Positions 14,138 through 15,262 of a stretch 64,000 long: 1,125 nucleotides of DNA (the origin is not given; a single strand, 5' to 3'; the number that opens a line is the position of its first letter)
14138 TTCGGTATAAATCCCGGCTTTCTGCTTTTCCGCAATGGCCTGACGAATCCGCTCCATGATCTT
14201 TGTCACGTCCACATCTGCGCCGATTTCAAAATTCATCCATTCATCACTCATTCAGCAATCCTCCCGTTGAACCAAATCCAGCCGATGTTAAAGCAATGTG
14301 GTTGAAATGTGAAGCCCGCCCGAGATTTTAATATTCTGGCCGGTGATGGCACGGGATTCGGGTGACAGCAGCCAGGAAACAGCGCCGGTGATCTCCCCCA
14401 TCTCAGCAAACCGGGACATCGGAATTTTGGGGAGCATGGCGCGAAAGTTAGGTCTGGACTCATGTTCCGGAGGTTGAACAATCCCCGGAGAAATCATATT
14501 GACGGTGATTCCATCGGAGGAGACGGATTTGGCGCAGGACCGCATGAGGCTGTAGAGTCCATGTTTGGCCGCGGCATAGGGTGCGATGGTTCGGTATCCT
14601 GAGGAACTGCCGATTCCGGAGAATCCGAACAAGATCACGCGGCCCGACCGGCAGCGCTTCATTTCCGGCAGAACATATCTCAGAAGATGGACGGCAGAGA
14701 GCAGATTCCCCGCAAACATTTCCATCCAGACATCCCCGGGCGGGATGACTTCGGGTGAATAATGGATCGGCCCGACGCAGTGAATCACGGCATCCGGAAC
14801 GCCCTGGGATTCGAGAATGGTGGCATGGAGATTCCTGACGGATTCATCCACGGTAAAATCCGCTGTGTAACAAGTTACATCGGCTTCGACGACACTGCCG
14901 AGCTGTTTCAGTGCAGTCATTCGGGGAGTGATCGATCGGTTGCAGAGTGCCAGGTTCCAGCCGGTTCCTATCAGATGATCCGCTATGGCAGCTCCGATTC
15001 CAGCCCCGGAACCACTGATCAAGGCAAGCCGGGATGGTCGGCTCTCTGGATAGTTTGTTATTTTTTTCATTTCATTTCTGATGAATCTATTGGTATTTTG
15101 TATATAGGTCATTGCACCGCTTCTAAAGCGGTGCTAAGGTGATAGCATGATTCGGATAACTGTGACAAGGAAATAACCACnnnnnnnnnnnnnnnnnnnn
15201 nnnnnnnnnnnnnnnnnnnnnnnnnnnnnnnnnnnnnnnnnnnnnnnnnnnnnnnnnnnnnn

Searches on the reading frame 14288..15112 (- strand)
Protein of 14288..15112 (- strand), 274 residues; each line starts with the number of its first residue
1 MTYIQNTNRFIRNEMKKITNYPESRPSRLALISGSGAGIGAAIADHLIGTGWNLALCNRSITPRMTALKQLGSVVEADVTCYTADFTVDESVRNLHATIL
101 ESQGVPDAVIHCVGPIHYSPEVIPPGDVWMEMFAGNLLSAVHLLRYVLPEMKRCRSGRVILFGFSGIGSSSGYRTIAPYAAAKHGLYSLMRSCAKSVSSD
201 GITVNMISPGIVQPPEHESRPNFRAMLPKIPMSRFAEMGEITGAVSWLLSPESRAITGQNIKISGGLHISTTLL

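Call 7: search_protein_families(library=pfam, proteins=[window:14288-15112:-], max_evalue=0.001)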
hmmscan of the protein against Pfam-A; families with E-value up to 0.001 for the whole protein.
window:14288-15112:- (274 aa): 4 families
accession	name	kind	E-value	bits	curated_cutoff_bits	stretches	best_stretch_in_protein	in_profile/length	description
PF13561.12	adh_short_C2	-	1.7e-38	133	27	1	37-268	6-236/236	Enoyl-(Acyl carrier protein) reductase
PF00106.31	adh_short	-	2.5e-31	109.1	26.6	1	29-215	2-185/195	short chain dehydrogenase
PF08659.16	KR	-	1.9e-06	28.4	22.6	1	31-193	4-163/180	KR domain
PF01370.27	Epimerase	-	2.1e-05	24.5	20.9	1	31-208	2-174/240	NAD dependent epimerase/dehydratase family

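Call 62: search_protein_families(library=ncbifam, proteins=[window:14288-15112:-], max_evalue=0.00001)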
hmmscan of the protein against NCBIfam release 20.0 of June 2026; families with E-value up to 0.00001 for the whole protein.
window:14288-15112:- (274 aa): 188 families (the best 25 are shown)
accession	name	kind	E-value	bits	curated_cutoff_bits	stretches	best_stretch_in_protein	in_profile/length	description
NF012208.0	SDR_dihy_bifunc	exception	4.3e-37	127.9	325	1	30-268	1-232/233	bifunctional dihydropteridine reductase/dihydrofolate reductase TmpR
NF009466.0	PRK12826.1-2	subfamily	2.9e-36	125.2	222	1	27-268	3-245/248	3-oxoacyl-ACP reductase FabG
TIGR01830.1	3oxo_ACP_reduc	equivalog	1.1e-35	123.5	297.75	1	30-267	1-238/239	3-oxoacyl-[acyl-carrier-protein] reductase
NF047420.2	EF_P_mod_YmfI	equivalog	1.4e-35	123.2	238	1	30-267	2-235/236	elongation factor P 5-aminopentanone reductase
TIGR01963.1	PHB_DH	subfamily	6.5e-32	110.8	307.05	1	28-267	2-252/255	3-hydroxybutyrate dehydrogenase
TIGR01829.1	AcAcCoA_reduct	subfamily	3.7e-30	105.3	302.1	1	28-268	1-241/242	acetoacetyl-CoA reductase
NF005095.0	PRK06523.1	subfamily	1.9e-29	103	231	1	28-267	11-257/261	oxidoreductase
NF005559.1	PRK07231.1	subfamily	1.2e-28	100.3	215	1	28-268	5-248/249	glucose 1-dehydrogenase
NF006693.0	PRK09242.1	equivalog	1.2e-28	100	328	1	28-269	11-255/258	SDR family oxidoreductase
NF009093.0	PRK12429.1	subfamily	1.5e-28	99.8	258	1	28-268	6-257/259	3-hydroxybutyrate dehydrogenase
NF009464.0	PRK12824.1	subfamily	1.6e-28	100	269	1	27-269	2-244/245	3-oxoacyl-ACP reductase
NF004197.0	PRK05653.1-1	equivalog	3.7e-28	98.8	332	1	28-269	8-248/249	3-oxoacyl-ACP reductase FabG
NF004200.0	PRK05653.1-5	equivalog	6.5e-28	97.9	273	1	28-267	3-241/242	3-oxoacyl-ACP reductase FabG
NF009468.0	PRK12826.1-4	equivalog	8.9e-28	97.7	318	1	27-267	7-247/256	SDR family oxidoreductase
NF004198.0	PRK05653.1-3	equivalog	2.7e-27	95.8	296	1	27-269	7-248/248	3-oxoacyl-ACP reductase FabG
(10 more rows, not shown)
